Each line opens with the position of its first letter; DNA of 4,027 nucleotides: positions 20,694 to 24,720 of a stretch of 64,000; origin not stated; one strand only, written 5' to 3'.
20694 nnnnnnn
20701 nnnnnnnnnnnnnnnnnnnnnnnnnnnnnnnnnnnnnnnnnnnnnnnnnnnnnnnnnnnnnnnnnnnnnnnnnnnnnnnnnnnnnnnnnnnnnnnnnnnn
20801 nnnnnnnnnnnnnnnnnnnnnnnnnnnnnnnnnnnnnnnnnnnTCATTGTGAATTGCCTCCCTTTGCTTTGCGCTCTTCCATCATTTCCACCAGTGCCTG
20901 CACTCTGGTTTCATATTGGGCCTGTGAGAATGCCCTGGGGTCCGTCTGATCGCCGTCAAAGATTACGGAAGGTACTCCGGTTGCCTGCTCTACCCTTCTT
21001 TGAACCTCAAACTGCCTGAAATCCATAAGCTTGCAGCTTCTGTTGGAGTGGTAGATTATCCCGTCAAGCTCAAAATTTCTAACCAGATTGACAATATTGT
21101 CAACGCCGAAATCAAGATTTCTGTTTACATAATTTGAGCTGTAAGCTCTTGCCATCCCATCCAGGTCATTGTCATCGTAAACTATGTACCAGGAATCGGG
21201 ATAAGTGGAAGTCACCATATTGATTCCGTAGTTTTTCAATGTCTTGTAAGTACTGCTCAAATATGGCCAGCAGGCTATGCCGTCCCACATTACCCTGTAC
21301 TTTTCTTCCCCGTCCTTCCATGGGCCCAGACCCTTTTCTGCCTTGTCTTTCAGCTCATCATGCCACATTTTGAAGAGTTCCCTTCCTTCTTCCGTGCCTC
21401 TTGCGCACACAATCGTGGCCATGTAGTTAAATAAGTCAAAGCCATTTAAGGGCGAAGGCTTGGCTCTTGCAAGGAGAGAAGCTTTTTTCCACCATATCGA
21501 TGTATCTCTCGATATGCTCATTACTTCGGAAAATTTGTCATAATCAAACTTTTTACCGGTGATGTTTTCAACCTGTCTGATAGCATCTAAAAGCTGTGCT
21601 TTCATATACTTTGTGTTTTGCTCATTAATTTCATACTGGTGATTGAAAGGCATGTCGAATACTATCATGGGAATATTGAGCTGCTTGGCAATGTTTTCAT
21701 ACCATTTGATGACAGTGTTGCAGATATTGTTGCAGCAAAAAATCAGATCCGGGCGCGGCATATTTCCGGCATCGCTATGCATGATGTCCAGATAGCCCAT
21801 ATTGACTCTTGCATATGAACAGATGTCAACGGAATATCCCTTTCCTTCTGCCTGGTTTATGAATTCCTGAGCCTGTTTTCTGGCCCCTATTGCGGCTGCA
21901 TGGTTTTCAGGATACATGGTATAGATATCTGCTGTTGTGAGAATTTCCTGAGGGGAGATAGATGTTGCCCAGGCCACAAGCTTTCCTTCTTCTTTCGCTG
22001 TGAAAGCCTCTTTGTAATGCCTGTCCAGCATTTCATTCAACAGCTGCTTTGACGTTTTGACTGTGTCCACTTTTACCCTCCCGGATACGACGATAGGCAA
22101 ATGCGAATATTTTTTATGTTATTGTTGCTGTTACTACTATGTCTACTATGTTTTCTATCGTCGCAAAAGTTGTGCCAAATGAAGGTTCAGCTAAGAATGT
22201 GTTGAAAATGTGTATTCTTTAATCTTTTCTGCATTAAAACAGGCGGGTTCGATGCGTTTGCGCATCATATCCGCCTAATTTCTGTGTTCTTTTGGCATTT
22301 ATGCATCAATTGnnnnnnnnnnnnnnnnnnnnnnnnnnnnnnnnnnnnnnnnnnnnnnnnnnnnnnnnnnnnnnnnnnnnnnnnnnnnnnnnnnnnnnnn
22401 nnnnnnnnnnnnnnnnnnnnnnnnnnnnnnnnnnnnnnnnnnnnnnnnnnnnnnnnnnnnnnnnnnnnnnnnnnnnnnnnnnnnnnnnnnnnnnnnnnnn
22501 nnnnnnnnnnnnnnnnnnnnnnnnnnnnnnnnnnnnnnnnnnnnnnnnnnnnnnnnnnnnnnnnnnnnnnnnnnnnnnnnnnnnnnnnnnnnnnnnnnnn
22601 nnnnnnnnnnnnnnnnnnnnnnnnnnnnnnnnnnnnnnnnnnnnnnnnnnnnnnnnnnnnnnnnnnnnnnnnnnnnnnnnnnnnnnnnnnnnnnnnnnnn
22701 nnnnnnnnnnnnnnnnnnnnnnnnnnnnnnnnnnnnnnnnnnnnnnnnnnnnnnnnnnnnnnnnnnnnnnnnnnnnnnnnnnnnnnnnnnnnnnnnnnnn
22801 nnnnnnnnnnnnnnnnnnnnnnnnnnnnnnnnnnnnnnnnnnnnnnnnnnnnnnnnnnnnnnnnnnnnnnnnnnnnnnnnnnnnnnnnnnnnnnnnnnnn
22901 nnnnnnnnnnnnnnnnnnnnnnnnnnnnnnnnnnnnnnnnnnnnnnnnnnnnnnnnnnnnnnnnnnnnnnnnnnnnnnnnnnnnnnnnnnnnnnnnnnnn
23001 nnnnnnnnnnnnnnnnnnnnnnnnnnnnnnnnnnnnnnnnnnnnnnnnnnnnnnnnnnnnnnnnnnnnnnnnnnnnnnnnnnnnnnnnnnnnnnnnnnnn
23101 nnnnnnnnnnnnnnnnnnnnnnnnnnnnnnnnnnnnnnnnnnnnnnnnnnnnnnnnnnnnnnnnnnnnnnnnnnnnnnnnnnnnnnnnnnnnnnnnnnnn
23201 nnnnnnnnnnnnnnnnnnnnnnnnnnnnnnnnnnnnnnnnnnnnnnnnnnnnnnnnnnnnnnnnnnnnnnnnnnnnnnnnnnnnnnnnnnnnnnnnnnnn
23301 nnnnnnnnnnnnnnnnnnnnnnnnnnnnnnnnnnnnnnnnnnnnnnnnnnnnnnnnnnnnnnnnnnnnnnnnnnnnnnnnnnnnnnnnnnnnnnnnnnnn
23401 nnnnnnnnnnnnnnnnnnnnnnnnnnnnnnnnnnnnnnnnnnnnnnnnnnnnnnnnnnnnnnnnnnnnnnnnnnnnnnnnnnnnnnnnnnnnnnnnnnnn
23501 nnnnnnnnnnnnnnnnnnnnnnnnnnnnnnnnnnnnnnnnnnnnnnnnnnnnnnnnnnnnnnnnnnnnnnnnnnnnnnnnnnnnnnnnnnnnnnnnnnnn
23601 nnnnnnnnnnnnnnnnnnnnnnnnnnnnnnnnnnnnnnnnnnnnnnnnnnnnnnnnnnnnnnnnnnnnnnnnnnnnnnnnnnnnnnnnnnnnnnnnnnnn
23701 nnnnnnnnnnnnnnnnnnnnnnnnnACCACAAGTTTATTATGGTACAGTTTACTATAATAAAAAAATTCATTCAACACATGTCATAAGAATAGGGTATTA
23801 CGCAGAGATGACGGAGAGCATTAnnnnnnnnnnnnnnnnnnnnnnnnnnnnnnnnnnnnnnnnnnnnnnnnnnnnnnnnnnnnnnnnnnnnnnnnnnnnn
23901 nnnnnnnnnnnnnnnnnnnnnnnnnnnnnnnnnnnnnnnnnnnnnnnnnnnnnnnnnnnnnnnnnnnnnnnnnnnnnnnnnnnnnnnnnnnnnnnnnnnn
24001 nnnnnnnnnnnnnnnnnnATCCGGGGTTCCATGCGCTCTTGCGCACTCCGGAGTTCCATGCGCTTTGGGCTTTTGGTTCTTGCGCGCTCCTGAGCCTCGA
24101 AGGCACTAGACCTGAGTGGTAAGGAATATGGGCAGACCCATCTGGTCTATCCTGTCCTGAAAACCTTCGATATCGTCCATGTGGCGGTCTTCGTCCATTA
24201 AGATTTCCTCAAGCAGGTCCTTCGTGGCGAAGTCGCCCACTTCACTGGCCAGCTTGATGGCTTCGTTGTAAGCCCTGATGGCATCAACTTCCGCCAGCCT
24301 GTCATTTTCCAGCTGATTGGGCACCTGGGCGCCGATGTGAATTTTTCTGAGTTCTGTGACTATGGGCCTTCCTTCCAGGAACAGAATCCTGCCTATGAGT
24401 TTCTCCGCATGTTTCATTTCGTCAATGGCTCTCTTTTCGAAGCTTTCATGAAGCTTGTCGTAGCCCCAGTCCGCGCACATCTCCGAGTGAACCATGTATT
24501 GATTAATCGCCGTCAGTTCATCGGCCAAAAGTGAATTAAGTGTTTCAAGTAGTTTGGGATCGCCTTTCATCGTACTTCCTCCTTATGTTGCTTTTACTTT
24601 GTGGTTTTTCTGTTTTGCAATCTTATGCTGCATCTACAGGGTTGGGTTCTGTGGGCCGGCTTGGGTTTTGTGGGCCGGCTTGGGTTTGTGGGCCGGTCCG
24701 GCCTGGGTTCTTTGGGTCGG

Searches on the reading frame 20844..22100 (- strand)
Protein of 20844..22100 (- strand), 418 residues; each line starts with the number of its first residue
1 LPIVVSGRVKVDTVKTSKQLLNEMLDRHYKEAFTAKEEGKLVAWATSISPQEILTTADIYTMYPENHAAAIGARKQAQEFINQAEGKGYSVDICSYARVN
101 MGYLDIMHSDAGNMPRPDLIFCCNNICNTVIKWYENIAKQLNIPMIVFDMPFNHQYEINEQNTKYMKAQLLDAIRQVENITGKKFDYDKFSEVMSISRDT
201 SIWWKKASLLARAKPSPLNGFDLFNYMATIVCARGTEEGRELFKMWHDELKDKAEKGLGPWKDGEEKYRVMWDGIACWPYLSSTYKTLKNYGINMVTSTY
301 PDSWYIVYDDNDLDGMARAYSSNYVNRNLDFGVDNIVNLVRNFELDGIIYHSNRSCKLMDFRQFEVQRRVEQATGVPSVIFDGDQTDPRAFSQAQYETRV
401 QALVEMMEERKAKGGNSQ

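Call 10: search_protein_families(library=pfam, proteins=[window:20844-22100:-], max_evalue=0.001)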
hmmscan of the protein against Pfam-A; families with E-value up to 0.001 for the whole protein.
window:20844-22100:- (418 aa): 1 family
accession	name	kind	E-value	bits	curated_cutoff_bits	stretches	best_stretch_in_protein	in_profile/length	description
PF06050.19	HGD-D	-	6.4e-80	269.7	28.4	1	48-407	3-342/342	2-hydroxyglutaryl-CoA dehydratase, D-component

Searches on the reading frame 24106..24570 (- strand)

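Call 48: search_protein_families(library=pfam, proteins=[window:24106-24570:-], max_evalue=0.0001)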
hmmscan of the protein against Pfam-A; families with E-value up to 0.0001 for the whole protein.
window:24106-24570:- (154 aa): 2 families
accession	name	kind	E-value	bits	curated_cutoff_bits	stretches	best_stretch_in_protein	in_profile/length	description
PF00210.30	Ferritin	-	1.7e-36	125.7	24.5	1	9-144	2-142/142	Ferritin-like domain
PF02915.23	Rubrerythrin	-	1.2e-06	29.3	22.8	1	11-133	3-132/137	Rubrerythrin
